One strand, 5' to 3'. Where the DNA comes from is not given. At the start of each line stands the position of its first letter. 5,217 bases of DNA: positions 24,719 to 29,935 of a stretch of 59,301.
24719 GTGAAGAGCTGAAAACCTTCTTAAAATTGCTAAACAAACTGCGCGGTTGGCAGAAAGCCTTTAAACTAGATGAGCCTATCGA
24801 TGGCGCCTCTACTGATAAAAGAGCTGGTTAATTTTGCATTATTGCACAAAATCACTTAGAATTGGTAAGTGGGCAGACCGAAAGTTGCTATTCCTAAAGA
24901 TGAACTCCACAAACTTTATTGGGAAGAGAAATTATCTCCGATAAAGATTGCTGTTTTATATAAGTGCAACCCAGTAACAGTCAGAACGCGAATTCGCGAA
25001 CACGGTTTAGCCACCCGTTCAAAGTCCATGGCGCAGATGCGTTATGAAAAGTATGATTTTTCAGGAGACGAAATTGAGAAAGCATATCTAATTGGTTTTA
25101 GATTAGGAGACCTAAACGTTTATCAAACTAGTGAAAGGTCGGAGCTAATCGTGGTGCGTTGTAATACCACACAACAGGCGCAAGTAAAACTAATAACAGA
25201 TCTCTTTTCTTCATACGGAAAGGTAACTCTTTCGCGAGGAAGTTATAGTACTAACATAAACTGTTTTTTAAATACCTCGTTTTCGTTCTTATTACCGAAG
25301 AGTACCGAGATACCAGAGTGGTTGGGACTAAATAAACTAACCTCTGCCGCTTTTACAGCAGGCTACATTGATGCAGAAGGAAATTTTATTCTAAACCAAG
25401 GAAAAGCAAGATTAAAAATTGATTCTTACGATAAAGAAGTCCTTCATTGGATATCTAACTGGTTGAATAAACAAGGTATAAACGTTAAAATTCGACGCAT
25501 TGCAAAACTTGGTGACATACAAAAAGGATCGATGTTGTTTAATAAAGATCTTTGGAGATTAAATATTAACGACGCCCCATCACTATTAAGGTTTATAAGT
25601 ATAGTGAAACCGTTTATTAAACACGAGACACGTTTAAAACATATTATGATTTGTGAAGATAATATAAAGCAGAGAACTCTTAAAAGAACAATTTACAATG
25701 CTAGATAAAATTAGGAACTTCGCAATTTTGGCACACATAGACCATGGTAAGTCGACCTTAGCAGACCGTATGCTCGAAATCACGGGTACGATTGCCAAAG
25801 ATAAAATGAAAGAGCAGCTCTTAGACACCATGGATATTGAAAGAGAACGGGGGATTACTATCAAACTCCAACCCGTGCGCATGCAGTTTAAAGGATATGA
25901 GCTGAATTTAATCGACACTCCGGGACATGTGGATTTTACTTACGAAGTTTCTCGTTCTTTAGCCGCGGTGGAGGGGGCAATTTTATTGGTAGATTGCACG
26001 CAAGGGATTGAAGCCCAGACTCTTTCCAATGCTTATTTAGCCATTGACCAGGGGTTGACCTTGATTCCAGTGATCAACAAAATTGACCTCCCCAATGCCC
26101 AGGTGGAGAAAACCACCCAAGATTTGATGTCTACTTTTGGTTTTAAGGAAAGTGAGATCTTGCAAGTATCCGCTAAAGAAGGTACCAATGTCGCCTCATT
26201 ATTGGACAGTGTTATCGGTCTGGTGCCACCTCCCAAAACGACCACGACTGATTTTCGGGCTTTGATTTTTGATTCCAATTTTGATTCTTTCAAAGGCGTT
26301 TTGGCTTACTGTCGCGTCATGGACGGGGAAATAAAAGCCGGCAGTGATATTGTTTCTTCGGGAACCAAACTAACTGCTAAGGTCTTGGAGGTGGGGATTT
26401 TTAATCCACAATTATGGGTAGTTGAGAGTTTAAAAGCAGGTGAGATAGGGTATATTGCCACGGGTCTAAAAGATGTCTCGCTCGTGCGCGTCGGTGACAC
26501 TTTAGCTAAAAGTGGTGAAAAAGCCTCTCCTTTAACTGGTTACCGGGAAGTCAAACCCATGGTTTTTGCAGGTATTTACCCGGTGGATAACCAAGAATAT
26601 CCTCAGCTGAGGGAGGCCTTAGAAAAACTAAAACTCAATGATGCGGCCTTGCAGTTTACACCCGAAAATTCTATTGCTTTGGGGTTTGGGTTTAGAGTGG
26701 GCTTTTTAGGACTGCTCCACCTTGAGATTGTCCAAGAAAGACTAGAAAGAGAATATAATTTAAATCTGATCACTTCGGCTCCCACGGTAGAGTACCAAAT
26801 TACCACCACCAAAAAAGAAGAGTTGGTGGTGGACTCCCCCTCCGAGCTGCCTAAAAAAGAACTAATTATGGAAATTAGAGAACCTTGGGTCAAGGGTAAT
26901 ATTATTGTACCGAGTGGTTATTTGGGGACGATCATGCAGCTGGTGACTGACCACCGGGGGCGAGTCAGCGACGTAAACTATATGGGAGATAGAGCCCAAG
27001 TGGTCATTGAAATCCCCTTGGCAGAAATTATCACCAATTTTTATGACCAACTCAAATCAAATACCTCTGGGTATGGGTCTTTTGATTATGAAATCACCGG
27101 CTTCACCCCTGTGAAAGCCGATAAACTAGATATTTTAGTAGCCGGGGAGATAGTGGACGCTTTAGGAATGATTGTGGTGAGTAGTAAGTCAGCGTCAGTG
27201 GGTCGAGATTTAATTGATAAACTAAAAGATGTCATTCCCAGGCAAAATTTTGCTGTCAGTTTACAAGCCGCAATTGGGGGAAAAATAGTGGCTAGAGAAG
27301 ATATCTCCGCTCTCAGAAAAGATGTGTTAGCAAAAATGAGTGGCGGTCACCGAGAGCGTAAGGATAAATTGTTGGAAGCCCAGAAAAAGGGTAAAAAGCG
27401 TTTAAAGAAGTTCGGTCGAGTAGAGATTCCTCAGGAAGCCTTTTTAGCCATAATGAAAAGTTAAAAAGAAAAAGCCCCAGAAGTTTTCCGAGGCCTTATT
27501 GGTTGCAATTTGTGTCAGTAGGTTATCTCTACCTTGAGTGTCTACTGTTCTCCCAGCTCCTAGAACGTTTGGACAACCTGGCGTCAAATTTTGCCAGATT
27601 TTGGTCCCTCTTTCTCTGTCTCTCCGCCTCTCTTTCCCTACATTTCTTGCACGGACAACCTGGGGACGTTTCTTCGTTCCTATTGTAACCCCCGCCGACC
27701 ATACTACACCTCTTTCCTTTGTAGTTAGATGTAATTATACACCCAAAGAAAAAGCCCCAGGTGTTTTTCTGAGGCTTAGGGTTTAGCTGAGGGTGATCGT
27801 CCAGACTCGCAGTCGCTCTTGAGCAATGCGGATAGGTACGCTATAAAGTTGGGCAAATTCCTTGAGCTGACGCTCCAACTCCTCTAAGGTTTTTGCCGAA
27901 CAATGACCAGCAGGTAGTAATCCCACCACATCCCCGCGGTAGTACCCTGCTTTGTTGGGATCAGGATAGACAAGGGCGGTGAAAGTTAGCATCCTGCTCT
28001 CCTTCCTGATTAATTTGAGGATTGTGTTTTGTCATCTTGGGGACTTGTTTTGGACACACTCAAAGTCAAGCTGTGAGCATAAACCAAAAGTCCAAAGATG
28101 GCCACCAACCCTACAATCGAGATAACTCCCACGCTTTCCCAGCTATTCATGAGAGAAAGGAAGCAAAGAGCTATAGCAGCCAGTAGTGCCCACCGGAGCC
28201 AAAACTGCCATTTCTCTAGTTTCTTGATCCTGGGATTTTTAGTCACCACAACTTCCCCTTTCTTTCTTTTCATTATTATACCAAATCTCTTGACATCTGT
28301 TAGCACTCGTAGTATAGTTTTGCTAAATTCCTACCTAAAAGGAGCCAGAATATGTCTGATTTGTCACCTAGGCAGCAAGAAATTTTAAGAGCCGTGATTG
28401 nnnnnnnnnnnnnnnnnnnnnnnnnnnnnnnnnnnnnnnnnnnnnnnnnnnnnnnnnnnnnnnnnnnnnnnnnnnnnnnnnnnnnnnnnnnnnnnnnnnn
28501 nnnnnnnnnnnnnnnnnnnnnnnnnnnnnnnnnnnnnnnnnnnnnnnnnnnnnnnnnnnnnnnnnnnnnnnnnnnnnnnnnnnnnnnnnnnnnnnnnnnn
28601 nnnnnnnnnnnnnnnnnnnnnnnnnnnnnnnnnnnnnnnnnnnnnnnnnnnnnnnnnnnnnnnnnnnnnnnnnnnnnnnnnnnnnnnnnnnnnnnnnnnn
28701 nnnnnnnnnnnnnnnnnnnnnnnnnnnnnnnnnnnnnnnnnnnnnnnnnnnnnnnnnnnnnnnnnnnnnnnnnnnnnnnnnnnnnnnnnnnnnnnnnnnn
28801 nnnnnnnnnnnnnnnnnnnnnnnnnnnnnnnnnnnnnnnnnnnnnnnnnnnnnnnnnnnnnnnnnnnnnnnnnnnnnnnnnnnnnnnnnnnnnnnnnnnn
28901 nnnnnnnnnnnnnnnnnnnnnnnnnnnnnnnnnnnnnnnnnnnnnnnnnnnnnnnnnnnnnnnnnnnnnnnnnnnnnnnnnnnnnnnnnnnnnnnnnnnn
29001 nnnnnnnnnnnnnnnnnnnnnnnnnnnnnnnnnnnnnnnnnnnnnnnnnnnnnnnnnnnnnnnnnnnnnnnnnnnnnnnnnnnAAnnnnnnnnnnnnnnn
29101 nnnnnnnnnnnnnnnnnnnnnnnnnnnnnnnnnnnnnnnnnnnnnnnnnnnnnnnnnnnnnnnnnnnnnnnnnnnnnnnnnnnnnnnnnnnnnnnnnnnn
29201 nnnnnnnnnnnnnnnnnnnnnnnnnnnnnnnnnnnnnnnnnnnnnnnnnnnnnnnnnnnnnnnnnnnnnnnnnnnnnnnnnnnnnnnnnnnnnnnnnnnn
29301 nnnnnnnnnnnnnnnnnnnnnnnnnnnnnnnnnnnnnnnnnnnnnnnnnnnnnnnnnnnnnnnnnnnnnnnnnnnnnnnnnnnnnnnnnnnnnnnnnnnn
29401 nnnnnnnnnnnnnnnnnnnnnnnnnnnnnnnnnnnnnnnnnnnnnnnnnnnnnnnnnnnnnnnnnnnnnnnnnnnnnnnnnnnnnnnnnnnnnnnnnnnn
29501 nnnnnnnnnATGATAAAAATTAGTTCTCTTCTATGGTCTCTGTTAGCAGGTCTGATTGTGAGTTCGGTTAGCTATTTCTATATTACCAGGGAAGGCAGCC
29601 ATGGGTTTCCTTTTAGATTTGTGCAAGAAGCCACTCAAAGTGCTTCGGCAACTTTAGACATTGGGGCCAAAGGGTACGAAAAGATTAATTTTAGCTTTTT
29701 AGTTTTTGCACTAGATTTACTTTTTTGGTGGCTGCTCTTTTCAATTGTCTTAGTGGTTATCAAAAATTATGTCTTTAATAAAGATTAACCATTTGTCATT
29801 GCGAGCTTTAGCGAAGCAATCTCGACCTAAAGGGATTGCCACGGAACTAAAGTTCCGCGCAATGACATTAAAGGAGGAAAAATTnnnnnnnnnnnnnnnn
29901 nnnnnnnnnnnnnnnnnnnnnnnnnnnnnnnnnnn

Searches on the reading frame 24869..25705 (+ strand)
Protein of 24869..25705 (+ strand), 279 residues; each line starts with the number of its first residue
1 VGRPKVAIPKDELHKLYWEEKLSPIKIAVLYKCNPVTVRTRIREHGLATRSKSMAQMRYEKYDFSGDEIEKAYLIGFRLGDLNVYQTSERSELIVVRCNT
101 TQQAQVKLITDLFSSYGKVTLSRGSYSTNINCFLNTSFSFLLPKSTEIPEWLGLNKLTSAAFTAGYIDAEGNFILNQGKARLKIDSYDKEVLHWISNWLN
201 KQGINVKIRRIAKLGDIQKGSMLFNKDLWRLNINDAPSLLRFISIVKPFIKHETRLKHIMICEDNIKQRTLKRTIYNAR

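Call 69: search_protein_families(library=pfam, proteins=[window:24869-25705:+], max_evalue=0.01)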
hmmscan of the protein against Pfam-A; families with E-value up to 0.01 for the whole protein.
window:24869-25705:+ (279 aa): 1 family
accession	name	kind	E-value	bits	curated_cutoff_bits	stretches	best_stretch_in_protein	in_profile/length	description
PF14528.11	LAGLIDADG_3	-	2.1e-08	34.7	22.5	1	160-245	4-80/82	LAGLIDADG-like domain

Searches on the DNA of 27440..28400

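Call 89: search_rna_families(source=window, start=27440, end=28400, threshold=evalue, max_evalue=0.1)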
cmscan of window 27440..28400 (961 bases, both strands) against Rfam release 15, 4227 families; matches with E-value up to 0.1: 0.
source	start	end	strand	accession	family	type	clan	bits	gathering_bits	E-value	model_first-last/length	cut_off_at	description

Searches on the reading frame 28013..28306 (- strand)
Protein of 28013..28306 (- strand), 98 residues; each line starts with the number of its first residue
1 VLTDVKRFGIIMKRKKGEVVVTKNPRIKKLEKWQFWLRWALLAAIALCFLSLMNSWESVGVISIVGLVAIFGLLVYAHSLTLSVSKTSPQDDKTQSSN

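Call 69: search_protein_families(library=pfam, proteins=[window:28013-28306:-], max_evalue=0.01)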
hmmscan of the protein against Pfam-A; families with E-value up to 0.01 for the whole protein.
window:28013-28306:- (98 aa): 3 families
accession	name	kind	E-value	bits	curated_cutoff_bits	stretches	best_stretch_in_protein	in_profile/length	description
PF04241.20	DUF423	-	0.0051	17.5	25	1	28-84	16-71/86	Protein of unknown function (DUF423)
PF19744.4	DUF6232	-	0.0064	17.4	27.4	1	21-84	26-77/117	Family of unknown function (DUF6232)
PF10060.15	DUF2298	-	0.0073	15.7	27.8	1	32-74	265-307/488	Uncharacterized membrane protein (DUF2298)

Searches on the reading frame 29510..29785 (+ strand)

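Call 69: search_protein_families(library=pfam, proteins=[window:29510-29785:+], max_evalue=0.01)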
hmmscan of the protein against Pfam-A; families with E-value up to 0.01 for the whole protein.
window:29510-29785:+ (92 aa): 1 family
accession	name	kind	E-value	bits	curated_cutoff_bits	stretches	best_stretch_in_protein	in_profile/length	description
PF19837.4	DUF6316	-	0.0083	16.3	28.5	0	21-46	22-47/55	Domain of unknown function (DUF6316)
